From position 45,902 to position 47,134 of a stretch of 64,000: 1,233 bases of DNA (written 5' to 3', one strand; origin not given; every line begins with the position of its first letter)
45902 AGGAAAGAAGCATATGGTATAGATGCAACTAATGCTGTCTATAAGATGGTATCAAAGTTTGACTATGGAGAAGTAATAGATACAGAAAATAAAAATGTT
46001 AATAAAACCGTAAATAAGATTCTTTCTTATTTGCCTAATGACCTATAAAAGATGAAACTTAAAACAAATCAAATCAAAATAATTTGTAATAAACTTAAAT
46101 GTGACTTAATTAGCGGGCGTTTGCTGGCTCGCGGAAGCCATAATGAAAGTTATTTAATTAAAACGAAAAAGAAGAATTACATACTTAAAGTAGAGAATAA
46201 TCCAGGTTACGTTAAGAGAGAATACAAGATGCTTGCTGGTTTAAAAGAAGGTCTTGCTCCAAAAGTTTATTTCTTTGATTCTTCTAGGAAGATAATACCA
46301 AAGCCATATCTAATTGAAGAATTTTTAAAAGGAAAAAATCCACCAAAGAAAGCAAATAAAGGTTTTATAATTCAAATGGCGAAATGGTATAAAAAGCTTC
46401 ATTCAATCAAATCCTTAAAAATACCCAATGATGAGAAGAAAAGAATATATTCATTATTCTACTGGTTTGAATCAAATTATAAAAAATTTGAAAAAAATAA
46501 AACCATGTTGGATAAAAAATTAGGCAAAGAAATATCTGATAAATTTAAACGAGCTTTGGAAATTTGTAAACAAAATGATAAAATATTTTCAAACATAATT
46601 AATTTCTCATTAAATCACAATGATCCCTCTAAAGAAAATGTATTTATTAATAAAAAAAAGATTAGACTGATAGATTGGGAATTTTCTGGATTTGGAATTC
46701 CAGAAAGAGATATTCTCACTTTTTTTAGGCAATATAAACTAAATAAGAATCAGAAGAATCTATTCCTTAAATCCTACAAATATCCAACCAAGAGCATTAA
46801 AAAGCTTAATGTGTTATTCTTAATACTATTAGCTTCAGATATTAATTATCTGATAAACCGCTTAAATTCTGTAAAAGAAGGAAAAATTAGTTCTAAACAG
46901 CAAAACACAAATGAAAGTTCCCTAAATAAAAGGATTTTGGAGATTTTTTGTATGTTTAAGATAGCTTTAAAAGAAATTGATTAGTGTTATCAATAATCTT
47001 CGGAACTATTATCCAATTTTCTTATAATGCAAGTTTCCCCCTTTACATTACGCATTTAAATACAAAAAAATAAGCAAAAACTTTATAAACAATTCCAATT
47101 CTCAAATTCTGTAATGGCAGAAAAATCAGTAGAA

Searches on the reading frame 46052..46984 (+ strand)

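Call 32: search_protein_families(library=pfam, proteins=[window:46052-46984:+], max_evalue=0.00001)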
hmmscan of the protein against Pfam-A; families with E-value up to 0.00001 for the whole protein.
window:46052-46984:+ (310 aa): 2 families
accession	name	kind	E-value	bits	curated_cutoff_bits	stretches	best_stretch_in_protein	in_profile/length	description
PF01636.29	APH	-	1.4e-12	48.4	23.2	1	23-225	3-210/239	Phosphotransferase enzyme family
PF01633.27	Choline_kinase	-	1.5e-11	44.6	29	1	56-244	43-226/300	Choline/ethanolamine kinase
